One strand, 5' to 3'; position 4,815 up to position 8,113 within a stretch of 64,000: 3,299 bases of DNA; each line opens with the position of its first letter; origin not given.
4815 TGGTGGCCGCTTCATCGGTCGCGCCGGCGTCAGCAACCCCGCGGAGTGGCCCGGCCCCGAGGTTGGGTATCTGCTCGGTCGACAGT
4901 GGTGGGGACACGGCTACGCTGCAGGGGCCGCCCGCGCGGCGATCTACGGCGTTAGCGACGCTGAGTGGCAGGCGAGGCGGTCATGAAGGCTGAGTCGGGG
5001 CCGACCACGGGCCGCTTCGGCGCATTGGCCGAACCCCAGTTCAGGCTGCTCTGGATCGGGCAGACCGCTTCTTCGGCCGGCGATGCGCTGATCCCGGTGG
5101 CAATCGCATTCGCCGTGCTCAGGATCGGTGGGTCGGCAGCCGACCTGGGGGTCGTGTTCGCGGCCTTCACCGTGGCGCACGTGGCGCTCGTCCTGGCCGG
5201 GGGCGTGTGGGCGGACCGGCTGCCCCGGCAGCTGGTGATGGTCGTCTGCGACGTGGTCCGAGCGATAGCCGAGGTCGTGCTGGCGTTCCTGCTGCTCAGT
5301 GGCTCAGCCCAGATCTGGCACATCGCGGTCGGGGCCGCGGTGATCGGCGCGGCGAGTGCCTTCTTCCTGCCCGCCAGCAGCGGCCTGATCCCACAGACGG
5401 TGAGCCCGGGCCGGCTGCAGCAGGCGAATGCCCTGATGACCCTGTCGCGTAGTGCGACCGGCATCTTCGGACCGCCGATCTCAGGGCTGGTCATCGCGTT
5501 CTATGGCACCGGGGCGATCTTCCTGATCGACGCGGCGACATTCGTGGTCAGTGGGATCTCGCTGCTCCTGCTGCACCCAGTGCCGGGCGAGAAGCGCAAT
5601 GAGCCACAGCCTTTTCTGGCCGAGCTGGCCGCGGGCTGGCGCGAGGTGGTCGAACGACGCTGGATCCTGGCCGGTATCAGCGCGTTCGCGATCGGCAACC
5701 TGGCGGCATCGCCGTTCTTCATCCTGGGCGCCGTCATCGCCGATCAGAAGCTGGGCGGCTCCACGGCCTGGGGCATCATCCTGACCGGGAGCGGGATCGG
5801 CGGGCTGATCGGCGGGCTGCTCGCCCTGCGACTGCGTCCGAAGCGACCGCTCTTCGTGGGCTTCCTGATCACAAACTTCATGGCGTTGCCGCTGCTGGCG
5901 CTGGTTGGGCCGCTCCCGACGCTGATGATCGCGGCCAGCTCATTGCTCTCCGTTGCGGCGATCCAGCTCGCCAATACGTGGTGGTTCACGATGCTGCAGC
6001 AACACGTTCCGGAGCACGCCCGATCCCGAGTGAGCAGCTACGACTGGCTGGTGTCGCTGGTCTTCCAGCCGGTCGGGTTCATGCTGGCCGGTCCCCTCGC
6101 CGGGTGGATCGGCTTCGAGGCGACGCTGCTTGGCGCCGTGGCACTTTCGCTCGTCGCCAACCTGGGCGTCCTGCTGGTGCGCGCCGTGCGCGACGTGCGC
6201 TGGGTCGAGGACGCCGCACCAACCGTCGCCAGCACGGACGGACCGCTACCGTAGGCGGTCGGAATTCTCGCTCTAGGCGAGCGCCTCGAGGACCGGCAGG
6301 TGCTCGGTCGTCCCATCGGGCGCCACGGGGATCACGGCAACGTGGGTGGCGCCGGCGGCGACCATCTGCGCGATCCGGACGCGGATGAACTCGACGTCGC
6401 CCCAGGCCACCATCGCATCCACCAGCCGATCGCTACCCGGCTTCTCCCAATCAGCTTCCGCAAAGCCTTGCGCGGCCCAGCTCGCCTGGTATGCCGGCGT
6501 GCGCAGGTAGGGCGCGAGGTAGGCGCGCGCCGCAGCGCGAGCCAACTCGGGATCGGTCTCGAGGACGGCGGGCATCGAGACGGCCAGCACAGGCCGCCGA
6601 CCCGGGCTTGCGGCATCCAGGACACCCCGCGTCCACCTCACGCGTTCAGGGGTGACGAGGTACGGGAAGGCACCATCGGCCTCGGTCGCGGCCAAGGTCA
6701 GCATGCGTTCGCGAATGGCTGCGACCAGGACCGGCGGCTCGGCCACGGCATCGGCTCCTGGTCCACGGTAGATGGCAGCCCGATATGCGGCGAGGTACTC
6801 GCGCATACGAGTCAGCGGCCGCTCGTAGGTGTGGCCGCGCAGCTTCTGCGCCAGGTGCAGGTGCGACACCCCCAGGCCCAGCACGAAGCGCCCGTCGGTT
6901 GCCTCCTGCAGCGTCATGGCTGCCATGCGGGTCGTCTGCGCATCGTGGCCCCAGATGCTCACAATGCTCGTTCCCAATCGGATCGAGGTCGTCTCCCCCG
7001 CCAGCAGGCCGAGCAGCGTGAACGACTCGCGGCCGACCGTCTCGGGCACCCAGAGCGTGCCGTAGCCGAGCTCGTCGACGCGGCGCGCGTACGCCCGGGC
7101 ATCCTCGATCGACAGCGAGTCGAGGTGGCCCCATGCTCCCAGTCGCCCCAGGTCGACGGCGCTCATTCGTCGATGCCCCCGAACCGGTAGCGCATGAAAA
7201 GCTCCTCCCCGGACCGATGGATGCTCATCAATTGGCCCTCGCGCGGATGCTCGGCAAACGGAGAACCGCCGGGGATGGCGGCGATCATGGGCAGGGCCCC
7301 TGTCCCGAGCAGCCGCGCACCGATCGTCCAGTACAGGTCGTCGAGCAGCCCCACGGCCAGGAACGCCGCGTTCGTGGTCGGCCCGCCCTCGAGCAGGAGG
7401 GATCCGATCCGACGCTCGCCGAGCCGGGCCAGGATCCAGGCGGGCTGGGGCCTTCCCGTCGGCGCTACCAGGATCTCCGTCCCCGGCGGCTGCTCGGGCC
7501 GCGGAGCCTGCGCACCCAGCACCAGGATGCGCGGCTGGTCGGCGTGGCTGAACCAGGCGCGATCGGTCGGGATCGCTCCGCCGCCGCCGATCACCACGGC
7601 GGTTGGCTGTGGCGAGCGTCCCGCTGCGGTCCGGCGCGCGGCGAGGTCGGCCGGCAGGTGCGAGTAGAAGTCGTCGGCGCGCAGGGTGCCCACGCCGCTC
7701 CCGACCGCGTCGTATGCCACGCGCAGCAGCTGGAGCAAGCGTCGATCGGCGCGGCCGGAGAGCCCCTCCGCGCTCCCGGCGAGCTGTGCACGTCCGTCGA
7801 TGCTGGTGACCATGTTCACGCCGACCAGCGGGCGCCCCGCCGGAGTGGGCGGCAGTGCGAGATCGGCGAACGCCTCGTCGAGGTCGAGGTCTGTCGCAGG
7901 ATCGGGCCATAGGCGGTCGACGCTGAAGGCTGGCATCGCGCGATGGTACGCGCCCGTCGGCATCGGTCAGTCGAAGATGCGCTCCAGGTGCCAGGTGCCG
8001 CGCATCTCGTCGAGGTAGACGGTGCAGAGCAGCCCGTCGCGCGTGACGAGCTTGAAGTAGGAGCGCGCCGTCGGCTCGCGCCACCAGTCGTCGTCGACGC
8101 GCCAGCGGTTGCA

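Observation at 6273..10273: SOS-box-controlled imuA'-imuB operon without dnaE2, extended by a RibD_C reductase and an F420-type LLM oxidoreductase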

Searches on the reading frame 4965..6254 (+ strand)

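Call 18: search_protein_families(library=pfam, proteins=[window:4965-6254:+], max_evalue=0.001)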
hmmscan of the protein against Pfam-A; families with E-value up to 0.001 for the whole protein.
window:4965-6254:+ (429 aa): 2 families
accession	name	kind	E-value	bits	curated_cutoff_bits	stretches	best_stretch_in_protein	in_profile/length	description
PF07690.21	MFS_1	-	4.9e-36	124.8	33.4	1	29-359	1-334/347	Major Facilitator Superfamily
PF05977.19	MFS_3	-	2.7e-20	72.8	27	1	17-405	3-393/524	Transmembrane secretion effector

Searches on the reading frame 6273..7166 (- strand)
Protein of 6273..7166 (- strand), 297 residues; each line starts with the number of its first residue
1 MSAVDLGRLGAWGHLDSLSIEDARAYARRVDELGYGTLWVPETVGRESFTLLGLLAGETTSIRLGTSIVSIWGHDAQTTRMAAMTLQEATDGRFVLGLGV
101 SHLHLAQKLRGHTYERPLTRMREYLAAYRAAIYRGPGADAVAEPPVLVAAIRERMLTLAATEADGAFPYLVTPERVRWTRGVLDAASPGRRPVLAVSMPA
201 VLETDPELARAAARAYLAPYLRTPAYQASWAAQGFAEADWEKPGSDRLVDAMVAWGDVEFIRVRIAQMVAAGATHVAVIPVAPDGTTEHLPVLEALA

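Call 4: search_protein_families(library=pfam, proteins=[window:6273-7166:-], max_evalue=0.01)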
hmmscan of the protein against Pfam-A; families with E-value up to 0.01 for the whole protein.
window:6273-7166:- (297 aa): 1 family
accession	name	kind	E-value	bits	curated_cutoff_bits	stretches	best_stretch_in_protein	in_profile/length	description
PF00296.26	Bac_luciferase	-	1.7e-39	136.5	27.9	1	5-275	7-314/314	Luciferase-like monooxygenase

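Call 7: search_protein_families(library=ncbifam, proteins=[window:6273-7166:-], max_evalue=0.1)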
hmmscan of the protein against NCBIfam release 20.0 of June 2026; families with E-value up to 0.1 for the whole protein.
window:6273-7166:- (297 aa): 19 families
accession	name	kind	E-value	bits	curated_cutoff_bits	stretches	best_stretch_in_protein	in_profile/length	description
TIGR03620.1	F420_MSMEG_4141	subfamily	3.4e-69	233.3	219.8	1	6-297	1-277/280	TIGR03620 family F420-dependent LLM class oxidoreductase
TIGR03564.1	F420_MSMEG_4879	subfamily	1.4e-34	119.9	234.25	1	26-277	4-264/265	TIGR03564 family F420-dependent LLM class oxidoreductase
TIGR03841.1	F420_Rv3093c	subfamily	8.5e-32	110.7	213.65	1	21-281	10-297/298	LLM class F420-dependent oxidoreductase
TIGR04024.1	F420_NP1902A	hypoth_equivalog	1.9e-29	102.5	345.4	1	19-241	13-264/330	TIGR04024 family LLM class F420-dependent oxidoreductase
TIGR03559.1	F420_Rv3520c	subfamily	9.9e-22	77.4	335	1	20-134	12-126/325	LLM class F420-dependent oxidoreductase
TIGR03617.1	F420_MSMEG_2256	subfamily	1.8e-21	76.4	278.15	2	27-131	1-104/318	TIGR03617 family F420-dependent LLM class oxidoreductase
NF002619.0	PRK02271.1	equivalog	3.8e-14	52.7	276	1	22-185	15-193/329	5,10-methylenetetrahydromethanopterin reductase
TIGR03621.1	F420_MSMEG_2516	subfamily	7.1e-14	51.6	213.15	1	19-164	12-171/295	TIGR03621 family F420-dependent LLM class oxidoreductase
TIGR03857.1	F420_MSMEG_2249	hypoth_equivalog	9.6e-12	44.7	218.4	1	26-104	19-98/329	TIGR03857 family LLM class F420-dependent oxidoreductase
TIGR03619.1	F420_Rv2161c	subfamily_domain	5.5e-11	42.5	166.9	1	46-132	44-130/247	TIGR03619 family F420-dependent LLM class oxidoreductase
TIGR03555.1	F420_mer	equivalog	4.3e-09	36.2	348.7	1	24-130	15-121/325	5,10-methylenetetrahydromethanopterin reductase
TIGR03571.1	lucif_BA3436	subfamily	1.2e-06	28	303.9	1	47-127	68-148/304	TIGR03571 family LLM class oxidoreductase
TIGR03557.1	F420_G6P_family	subfamily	4.2e-05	22.8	210.4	1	124-285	147-299/316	TIGR03557 family F420-dependent LLM class oxidoreductase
TIGR03560.1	F420_Rv1855c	subfamily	4.3e-05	23.4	231.4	1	46-121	50-125/227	TIGR03560 family F420-dependent LLM class oxidoreductase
TIGR03558.1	oxido_grp_1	subfamily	0.00024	20.4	166.95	1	14-101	13-106/325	MsnO8 family LLM class oxidoreductase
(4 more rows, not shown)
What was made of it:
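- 6273..7166 (-): F420-dependent LLM-class oxidoreductase of family TIGR03620, joined to RibD_C by an ATGA overlap. TIGR03620 at 233.3 bits, above the cutoff of 219.8 (call 7).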

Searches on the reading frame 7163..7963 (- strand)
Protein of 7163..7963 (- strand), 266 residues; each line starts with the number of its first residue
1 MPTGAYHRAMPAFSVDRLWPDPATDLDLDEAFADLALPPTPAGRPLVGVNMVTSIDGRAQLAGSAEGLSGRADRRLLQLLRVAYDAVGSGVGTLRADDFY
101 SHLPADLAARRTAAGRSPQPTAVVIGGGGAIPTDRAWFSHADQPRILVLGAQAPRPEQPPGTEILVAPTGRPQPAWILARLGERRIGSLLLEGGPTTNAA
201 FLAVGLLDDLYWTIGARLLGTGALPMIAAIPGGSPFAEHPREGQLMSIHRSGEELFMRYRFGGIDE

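Call 4: search_protein_families(library=pfam, proteins=[window:7163-7963:-], max_evalue=0.01)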
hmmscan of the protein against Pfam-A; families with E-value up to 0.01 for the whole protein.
window:7163-7963:- (266 aa): 1 family
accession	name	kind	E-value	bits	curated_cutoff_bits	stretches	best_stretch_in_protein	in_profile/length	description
PF01872.23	RibD_C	-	4.7e-19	69.4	24.1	1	46-223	2-168/197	RibD C-terminal domain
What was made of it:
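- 7163..7963 (-): RibD_C / pyrimidine-reductase-superfamily gene. The ORF starts at 7963; the likely start is 7936, giving 257 aa. Pfam RibD_C 4.7e-19 (call 4).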

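Call 7: search_protein_families(library=ncbifam, proteins=[window:7163-7963:-], max_evalue=0.1)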
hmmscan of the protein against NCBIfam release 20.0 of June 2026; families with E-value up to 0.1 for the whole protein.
window:7163-7963:- (266 aa): 7 families
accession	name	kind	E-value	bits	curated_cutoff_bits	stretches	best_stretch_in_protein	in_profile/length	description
NF010663.0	PRK14059.1-1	equivalog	6.4e-23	81.4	184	1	35-261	18-251/253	pyrimidine reductase family protein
NF010664.0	PRK14059.1-2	equivalog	3.6e-21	76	226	1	44-228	36-227/257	pyrimidine reductase family protein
TIGR00227.1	ribD_Cterm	domain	1.6e-18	67.1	150.15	1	44-260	2-215/216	riboflavin-specific deaminase C-terminal domain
NF010665.0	PRK14059.1-4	equivalog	5.2e-17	62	274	1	46-223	42-226/260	pyrimidine reductase family protein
TIGR00326.1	eubact_ribD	equivalog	1.3e-11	44.3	156.35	1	43-223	139-310/343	bifunctional diaminohydroxyphosphoribosylaminopyrimidine deaminase/5-amino-6-(5-phosphoribosylamino)uracil reductase RibD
TIGR01508.1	rib_reduct_arch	equivalog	2e-11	43.5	186.45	1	47-253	3-202/210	2,5-diamino-6-(ribosylamino)-4(3H)-pyrimidinone 5'-phosphate reductase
NF008052.0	PRK10786.1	equivalog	3.6e-10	39.1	500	1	42-257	144-362/367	bifunctional diaminohydroxyphosphoribosylaminopyrimidine deaminase/5-amino-6-(5-phosphoribosylamino)uracil reductase RibD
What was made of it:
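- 7163..7963 (-): All NCBIfam equivalogs are below cutoff (call 7).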

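Call 90: search_dna_similar(query=window:7163-7936:-, collection=plasmids, mode=protein, max_evalue=1e-8, max_rows=15)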
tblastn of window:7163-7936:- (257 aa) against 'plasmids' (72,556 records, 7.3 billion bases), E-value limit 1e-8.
Records with a match: 11; places in all: 11; records where one place covers at least 80% of the query: 7.
Best place of each record, by identity: <60% 11.
By first word of the organism name: Streptomyces 4; Haloterrigena 2; Halomontanus 1; Natronorubrum 1; Nocardia 1; Nonomuraea 1; Rhizobium 1.
By predicted mobility (MOB-suite, as given by PLSDB): non-mobilizable 9; mobilizable 2.
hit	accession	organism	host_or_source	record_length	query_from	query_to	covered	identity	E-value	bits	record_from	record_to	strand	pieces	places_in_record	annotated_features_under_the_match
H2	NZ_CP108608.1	Streptomyces sp. NBC_01174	-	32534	32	256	88%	33.5%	7e-11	69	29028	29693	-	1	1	pyrimidine reductase family protein | hypothetical protein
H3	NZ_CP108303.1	Streptomyces sp. NBC_00019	-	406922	30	251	86%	31.9%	9e-13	75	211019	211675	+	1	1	pyrimidine reductase family protein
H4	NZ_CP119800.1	Halomontanus rarus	cell culture,sediment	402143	30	250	86%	30.5%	8e-11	69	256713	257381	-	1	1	2,5-diamino-6-(ribosylamino)-4(3H)-pyrimidinone 5'-phosphate reductase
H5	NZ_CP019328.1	Natronorubrum daqingense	-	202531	29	257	89%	29.3%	7e-11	69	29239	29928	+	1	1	2,5-diamino-6-(ribosylamino)-4(3H)-pyrimidinone 5'-phosphate reductase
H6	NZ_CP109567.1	Nocardia sp. NBC_01377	-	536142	35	251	84%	30.5%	7e-10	66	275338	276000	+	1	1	dihydrofolate reductase family protein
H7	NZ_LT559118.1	Nonomuraea gerenzanensis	-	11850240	32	226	76%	33.8%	3e-13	76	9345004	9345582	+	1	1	none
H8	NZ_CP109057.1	Streptomyces sp. NBC_01304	-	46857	35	250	84%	30.5%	5e-10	67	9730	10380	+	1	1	dihydrofolate reductase family protein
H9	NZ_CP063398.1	Rhizobium sp. SL42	Amphicarpaea bracteata,Whole ...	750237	29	252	87%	28.8%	5e-9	64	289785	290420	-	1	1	RibD family protein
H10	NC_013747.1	Haloterrigena turkmenica DSM 5511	-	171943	32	230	77%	31.9%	2e-9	65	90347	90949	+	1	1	2,5-diamino-6-(ribosylamino)-4(3H)-pyrimidinone 5'-phosphate reductase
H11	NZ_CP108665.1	Streptomyces globisporus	-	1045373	37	223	73%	33.9%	1e-9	65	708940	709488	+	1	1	record has no annotation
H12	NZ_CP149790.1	Haloterrigena sp. KLK7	cell culture,salt lake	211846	38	230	75%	31.2%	2e-9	65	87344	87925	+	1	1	2,5-diamino-6-(ribosylamino)-4(3H)-pyrimidinone 5'-phosphate reductase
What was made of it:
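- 7163..7963 (-): Only 29-34% identical to annotated pyrimidine/DHFR-family reductases (call 90).
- Tried and rejected: RibD_C against plasmids: only 29-34% identical generic reductases (call 90).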
